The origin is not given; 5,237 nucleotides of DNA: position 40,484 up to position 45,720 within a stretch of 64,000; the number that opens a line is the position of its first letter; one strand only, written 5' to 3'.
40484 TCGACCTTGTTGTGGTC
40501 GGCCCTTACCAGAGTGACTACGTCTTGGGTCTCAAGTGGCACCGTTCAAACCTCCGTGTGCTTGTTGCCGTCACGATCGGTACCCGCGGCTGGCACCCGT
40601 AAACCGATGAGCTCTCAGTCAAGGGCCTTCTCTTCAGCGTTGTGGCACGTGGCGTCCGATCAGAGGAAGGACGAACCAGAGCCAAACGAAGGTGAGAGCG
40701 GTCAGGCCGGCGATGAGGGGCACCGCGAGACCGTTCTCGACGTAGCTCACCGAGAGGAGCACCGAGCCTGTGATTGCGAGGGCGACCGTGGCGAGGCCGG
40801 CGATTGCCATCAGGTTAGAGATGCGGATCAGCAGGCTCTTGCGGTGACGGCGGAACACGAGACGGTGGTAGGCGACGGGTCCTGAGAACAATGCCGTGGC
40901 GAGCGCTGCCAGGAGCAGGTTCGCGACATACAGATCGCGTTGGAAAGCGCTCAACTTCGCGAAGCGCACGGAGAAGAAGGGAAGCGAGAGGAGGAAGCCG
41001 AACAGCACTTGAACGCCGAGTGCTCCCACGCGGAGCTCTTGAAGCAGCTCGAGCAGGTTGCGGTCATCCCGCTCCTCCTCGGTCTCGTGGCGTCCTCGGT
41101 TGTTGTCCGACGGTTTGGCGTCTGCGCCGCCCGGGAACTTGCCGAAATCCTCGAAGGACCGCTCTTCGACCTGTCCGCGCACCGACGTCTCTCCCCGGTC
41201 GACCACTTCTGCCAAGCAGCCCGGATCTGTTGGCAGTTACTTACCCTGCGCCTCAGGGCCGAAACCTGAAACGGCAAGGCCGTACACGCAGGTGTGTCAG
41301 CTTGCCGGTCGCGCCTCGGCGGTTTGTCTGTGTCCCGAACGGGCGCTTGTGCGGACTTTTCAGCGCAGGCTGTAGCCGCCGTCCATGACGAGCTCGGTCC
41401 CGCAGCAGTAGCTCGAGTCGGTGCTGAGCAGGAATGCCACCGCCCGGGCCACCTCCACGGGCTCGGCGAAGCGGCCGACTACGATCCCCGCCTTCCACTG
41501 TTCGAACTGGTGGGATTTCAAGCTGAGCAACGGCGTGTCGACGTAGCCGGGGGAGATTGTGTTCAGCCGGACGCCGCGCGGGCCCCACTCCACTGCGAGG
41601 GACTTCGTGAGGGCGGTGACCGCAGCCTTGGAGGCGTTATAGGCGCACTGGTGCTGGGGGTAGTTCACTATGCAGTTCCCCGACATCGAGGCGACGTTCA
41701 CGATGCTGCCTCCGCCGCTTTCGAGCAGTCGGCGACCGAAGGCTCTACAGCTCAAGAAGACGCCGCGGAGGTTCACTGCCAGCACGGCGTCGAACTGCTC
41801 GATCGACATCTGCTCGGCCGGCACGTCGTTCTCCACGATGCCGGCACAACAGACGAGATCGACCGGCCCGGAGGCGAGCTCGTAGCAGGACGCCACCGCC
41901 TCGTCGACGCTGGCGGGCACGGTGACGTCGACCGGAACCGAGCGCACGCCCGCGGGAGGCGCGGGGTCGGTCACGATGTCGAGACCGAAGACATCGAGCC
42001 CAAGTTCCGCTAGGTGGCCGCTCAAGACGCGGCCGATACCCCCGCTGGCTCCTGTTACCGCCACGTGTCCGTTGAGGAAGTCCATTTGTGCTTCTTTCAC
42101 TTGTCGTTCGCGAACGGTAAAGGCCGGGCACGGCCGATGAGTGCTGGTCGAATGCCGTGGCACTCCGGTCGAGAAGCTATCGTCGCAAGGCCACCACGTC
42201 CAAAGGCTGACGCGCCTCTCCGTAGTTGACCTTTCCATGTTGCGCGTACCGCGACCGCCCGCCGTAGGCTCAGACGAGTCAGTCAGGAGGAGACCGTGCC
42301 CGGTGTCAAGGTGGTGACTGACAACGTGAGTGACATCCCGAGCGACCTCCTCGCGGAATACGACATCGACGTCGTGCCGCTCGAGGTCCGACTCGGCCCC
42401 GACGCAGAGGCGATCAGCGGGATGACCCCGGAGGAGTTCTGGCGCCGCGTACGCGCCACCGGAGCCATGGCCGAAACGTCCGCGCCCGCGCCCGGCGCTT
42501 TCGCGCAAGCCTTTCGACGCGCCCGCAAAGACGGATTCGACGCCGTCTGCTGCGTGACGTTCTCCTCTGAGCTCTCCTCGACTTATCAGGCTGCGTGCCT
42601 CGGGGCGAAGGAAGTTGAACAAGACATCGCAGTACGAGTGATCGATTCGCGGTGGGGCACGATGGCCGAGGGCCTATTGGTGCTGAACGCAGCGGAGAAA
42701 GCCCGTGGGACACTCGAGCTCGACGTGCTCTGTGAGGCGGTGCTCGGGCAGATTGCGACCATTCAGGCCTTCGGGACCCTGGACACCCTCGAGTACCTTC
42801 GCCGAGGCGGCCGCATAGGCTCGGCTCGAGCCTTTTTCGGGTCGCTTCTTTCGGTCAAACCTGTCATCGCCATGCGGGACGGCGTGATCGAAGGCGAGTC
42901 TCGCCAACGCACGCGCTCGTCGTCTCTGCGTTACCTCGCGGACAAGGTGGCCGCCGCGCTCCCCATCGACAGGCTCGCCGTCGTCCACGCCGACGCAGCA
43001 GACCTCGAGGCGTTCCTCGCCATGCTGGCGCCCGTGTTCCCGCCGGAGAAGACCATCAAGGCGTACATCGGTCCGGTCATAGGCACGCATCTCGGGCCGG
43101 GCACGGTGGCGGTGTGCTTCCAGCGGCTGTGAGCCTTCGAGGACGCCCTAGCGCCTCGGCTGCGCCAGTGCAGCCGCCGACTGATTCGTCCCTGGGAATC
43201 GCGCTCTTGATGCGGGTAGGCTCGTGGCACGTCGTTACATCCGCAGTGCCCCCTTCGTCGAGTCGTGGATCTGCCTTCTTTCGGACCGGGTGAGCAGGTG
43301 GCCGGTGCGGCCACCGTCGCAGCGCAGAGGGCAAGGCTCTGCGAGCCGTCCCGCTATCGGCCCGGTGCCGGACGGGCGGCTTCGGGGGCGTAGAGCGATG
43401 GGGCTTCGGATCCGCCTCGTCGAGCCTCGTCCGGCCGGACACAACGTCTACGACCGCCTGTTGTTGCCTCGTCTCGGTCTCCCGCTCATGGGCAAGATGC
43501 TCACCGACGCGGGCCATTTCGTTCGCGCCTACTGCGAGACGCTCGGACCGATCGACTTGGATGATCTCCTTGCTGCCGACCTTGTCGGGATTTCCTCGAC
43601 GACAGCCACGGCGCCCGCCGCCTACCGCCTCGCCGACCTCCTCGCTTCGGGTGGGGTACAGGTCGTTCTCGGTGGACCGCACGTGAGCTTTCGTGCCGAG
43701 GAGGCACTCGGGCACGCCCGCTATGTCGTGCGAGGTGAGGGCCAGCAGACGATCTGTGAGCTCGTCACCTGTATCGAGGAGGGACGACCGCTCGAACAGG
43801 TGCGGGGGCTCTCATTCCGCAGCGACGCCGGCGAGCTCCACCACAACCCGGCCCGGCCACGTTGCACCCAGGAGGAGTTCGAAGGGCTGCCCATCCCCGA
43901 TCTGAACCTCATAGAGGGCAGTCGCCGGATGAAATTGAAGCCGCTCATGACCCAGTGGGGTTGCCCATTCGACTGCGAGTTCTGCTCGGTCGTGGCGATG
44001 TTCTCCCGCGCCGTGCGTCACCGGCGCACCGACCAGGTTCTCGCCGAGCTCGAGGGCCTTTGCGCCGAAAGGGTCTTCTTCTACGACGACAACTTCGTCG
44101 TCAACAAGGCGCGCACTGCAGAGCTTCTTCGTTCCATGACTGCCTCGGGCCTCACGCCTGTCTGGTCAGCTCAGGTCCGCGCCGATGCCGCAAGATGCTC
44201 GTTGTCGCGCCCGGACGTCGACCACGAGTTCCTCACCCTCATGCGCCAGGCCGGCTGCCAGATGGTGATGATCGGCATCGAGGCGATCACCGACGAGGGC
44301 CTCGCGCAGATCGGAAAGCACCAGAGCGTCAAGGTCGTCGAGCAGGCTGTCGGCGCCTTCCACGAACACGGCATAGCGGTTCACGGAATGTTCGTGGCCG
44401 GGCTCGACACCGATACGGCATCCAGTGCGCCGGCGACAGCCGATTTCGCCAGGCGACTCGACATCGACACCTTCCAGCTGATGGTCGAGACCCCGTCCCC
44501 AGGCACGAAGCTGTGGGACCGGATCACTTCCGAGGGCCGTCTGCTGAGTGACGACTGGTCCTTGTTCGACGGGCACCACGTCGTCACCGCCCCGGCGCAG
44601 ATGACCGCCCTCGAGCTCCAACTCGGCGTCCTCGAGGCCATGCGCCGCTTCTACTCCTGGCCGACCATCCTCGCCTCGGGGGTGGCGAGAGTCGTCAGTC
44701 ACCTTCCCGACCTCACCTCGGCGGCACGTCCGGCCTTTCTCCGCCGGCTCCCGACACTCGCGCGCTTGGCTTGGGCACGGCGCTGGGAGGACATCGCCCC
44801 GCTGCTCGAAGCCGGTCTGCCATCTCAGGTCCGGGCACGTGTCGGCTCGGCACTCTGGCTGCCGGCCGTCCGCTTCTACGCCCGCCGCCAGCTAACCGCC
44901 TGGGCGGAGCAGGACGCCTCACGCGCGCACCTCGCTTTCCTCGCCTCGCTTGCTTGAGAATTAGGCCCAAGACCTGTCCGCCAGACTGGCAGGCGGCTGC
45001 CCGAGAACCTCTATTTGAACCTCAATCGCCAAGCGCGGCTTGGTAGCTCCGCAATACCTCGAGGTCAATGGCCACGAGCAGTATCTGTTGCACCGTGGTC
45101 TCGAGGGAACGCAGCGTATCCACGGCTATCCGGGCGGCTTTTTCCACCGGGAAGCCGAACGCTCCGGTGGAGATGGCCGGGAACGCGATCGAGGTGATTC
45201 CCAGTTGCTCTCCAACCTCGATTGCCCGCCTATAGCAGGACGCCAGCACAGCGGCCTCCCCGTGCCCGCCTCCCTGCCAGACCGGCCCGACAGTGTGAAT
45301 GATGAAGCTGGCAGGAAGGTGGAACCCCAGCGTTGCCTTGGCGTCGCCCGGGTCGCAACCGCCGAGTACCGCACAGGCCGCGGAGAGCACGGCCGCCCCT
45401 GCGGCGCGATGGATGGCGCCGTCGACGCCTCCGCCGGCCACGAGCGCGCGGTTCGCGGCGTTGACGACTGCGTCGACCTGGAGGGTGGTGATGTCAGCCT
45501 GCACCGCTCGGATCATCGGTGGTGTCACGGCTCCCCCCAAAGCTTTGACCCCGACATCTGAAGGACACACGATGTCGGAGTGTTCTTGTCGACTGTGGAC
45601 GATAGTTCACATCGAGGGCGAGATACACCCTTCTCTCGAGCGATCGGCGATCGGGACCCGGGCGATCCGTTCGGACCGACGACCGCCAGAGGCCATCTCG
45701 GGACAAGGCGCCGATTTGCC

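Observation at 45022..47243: Divergent macro-domain gene and ADP-ribosylglycohydrolase-phosphatase fusion: a compact ADP-ribose removal module with no transferase in sight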

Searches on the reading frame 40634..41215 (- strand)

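Call 70: search_protein_families(library=pfam, max_evalue=0.001, proteins=[window:40634-41215:-])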
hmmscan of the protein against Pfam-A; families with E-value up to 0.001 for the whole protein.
window:40634-41215:- (193 aa): 1 family
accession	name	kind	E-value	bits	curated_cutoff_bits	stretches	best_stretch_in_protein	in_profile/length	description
PF19853.4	DUF6328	-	2.3e-46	157.8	26.3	1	43-184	1-142/142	Family of unknown function (DUF6328)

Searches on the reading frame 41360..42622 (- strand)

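Call 70: search_protein_families(library=pfam, max_evalue=0.001, proteins=[window:41360-42622:-])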
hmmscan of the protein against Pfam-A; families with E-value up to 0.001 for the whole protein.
window:41360-42622:- (420 aa): 4 families
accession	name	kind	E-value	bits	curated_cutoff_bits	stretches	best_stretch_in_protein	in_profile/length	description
PF13561.12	adh_short_C2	-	1.9e-49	168.8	27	1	191-418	1-236/236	Enoyl-(Acyl carrier protein) reductase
PF00106.31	adh_short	-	2.2e-38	132.2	26.6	1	186-367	2-188/195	short chain dehydrogenase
PF08659.16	KR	-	4.3e-06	27.2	22.6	0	225-341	54-162/180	KR domain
PF01370.27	Epimerase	-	0.00083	19.3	20.9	0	187-347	1-161/240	NAD dependent epimerase/dehydratase family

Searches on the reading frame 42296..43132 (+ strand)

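Call 3: search_protein_families(library=pfam, proteins=[window:42296-43132:+], max_evalue=0.01)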
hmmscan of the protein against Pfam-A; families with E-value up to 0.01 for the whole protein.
window:42296-43132:+ (278 aa): 1 family
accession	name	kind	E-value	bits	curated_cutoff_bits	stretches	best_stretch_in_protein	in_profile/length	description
PF02645.21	DegV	-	7e-66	222.9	27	1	4-276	2-278/280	Uncharacterised protein, DegV family COG1307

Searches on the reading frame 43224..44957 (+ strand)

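Call 3: search_protein_families(library=pfam, proteins=[window:43224-44957:+], max_evalue=0.01)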
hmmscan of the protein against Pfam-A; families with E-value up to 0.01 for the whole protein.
window:43224-44957:+ (577 aa): 2 families
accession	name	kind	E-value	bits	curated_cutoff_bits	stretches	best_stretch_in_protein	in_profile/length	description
PF04055.27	Radical_SAM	-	1.6e-13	51.6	29.5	1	246-408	6-165/166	Radical SAM superfamily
PF02310.24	B12-binding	-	2.1e-12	47.3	32.1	1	116-180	44-120/121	B12 binding domain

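Call 4: search_protein_families(library=ncbifam, proteins=[window:43224-44957:+], max_evalue=0.01)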
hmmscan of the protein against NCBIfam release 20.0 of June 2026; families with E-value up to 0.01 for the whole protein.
window:43224-44957:+ (577 aa): 23 families
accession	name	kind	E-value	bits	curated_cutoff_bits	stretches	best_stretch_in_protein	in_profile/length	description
TIGR03471.1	HpnJ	equivalog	1.1e-39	136.7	577.6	1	119-491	70-447/472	hopanoid biosynthesis associated radical SAM protein HpnJ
TIGR02026.1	BchE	equivalog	1.7e-34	119.5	481.35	1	80-478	19-429/497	magnesium-protoporphyrin IX monomethyl ester anaerobic oxidative cyclase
TIGR04479.1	bcpD_PhpK_rSAM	subfamily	1.3e-29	102.9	600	1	145-420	141-417/504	PhpK family radical SAM P-methyltransferase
TIGR04367.1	HpnR_B12_rSAM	equivalog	5.3e-27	94.5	650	1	144-460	90-396/490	hopanoid C-3 methylase HpnR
NF050148.1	rSAM_ApyD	equivalog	9e-26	90.4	750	1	118-435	75-394/645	RiPP biosynthesis radical SAM protein ApyD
TIGR04013.1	B12_SAM_MJ_1487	hypoth_equivalog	1.5e-22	80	251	1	119-432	45-355/382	TIGR04013 family B12-binding domain/radical SAM domain-containing protein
TIGR04014.1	B12_SAM_MJ_0865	equivalog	1.8e-22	79.8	360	1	140-437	64-361/434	methyl-coenzyme M reductase glutamine C-methyltransferase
TIGR04072.2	rSAM_ladder_B12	equivalog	6.5e-22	77.8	360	1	144-438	98-376/443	lipid biosynthesis B12-binding/radical SAM protein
NF038361.1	rSAM_Sden_1168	equivalog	4.3e-15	55.3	575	1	164-441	198-480/560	Sden_1168 family B12-binding radical SAM P-methyltransferase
NF033070.1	rSAM_AprD4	equivalog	5.8e-14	51.8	500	1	240-465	198-420/456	AprD4 family radical SAM diol-dehydratase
NF033712.0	B12_rSAM_KedN5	subfamily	1.5e-13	49.9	700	1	146-292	93-252/624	KedN5 family methylcobalamin-dependent radical SAM C-methyltransferase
TIGR04295.1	B12_rSAM_oligo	hypoth_equivalog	5.3e-13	48.4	400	1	139-369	97-318/422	TIGR04295 family B12-binding domain-containing radical SAM protein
TIGR04428.1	B12_rSAM_trp_MT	equivalog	2e-10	39.7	500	1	233-398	211-384/558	tryptophan 2-C-methyltransferase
TIGR03975.1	rSAM_ocin_1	subfamily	5.1e-09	35.2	281.85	1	118-365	129-383/606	RiPP maturation radical SAM C-methyltransferase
NF045585.1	rSAM_slr0320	equivalog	7.1e-08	31.4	775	1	242-376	239-371/511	photosystem II high light acclimation radical SAM protein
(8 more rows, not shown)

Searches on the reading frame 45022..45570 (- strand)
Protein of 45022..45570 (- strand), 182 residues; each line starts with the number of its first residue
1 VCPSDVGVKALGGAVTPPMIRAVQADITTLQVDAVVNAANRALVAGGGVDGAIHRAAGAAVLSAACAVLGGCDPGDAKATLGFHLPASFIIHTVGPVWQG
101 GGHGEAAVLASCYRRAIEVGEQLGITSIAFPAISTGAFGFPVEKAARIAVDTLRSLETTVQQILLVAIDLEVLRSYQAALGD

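Call 3: search_protein_families(library=pfam, proteins=[window:45022-45570:-], max_evalue=0.01)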
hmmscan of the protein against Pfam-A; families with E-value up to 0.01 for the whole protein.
window:45022-45570:- (182 aa): 1 family
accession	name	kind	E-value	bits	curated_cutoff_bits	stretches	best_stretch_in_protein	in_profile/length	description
PF01661.27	Macro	-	2.1e-39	134.5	22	1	36-149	1-118/118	Macro domain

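Call 4: search_protein_families(library=ncbifam, proteins=[window:45022-45570:-], max_evalue=0.01)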
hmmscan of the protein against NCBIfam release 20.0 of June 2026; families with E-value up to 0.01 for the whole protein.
window:45022-45570:- (182 aa): 11 families
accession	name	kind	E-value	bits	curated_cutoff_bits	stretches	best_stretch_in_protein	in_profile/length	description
NF001664.0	PRK00431.1-6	equivalog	1e-60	204.1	200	1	19-181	3-170/173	O-acetyl-ADP-ribose deacetylase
NF001661.0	PRK00431.1-2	equivalog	1.9e-47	161.5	291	1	21-180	4-171/179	O-acetyl-ADP-ribose deacetylase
NF001660.0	PRK00431.1-1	equivalog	7.4e-47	159.1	271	1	20-180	5-171/177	O-acetyl-ADP-ribose deacetylase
NF001663.0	PRK00431.1-4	equivalog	6.4e-45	153.2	285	1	20-178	9-173/180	ADP-ribose-binding protein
NF003163.0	PRK04143.1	equivalog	2.8e-35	122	272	1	20-161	85-237/265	protein-ADP-ribose hydrolase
NF009880.0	PRK13341.1-1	equivalog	1.4e-29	102.9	891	1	20-174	429-591/599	AAA family ATPase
NF001667.0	PRK00431.2-3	equivalog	1.4e-26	93.3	252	1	19-170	9-160/182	ADP-ribose-binding protein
NF001668.0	PRK00431.2-4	equivalog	3.8e-25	88.5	278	1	23-167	54-198/220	ADP-ribose-binding protein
NF001662.0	PRK00431.1-3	equivalog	3.5e-20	72.6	215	2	88-179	85-177/185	[protein ADP-ribosylglutamate] hydrolase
NF001665.0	PRK00431.2-1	equivalog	3.5e-20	72.3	315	1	20-162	10-152/177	ADP-ribose-binding protein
NF001666.0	PRK00431.2-2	equivalog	1.1e-13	51.4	246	1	21-180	4-162/164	ADP-ribose-binding protein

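Call 58: search_protein_families(library=padloc, proteins=[window:45022-45516:-], max_evalue=0.01)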
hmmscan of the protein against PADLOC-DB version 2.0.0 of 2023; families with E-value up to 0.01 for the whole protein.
window:45022-45516:- (164 aa): 1 family
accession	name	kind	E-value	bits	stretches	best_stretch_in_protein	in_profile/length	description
PDLC02990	DarG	-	0.0087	13.6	0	1-31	1-31/329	-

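Call 75: search_solved_structures(query=window:45022-45516:-, max_evalue=1e-10, show_alignments=1)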
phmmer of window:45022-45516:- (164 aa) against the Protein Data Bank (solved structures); distinct sequences matched with E-value up to 1e-10: 48.
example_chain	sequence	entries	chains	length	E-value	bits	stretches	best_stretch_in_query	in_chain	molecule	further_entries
4iqy_A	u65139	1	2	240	2.5e-40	141.1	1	5-137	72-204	O-acetyl-ADP-ribose deacetylase MACROD2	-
6y4y_A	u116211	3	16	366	6.5e-40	139.8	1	5-137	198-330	Thioredoxin 1,ADP-ribose glycohydrolase MACROD2 | ADP-ribose glycohydrolase MACROD2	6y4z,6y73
5cb3_A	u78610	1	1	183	6e-38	133.4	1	2-159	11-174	O-acetyl-ADP-ribose deacetylase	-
1spv_A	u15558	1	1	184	6.1e-38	133.4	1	2-159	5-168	putative polyprotein/phosphatase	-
2x47_A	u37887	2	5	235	1.4e-37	132.2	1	4-137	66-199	MACRO DOMAIN-CONTAINING PROTEIN 1 | ADP-ribose glycohydrolase MACROD1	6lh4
9w48_A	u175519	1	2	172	1.6e-37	132.1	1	3-139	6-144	Macro domain-containing protein DR_2288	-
5cms_R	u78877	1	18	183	3.7e-37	130.8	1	2-159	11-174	O-acetyl-ADP-ribose deacetylase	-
5cb5_R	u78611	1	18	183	1.6e-35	125.5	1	2-159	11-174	O-acetyl-ADP-ribose deacetylase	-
5fud_A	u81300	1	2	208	2e-32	115.5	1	4-137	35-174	O-ACETYL-ADP-RIBOSE DEACETYLASE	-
5l9k_A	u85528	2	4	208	2e-32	115.5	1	4-137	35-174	MACROD-TYPE MACRODOMAIN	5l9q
5lbp_A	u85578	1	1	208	2.7e-31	111.8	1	4-137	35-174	MacroD-type macrodomain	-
5lcc_A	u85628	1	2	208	2.7e-31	111.8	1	4-137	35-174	MACROD-TYPE MACRODOMAIN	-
5lau_A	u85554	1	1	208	3.7e-31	111.4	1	4-137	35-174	MacroD-type macrodomain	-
5fsu_A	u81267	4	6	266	3.9e-31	111.3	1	6-137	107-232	MACRODOMAIN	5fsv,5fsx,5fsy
5fsz_A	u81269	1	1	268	6.7e-31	110.5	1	7-134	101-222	MACRODOMAIN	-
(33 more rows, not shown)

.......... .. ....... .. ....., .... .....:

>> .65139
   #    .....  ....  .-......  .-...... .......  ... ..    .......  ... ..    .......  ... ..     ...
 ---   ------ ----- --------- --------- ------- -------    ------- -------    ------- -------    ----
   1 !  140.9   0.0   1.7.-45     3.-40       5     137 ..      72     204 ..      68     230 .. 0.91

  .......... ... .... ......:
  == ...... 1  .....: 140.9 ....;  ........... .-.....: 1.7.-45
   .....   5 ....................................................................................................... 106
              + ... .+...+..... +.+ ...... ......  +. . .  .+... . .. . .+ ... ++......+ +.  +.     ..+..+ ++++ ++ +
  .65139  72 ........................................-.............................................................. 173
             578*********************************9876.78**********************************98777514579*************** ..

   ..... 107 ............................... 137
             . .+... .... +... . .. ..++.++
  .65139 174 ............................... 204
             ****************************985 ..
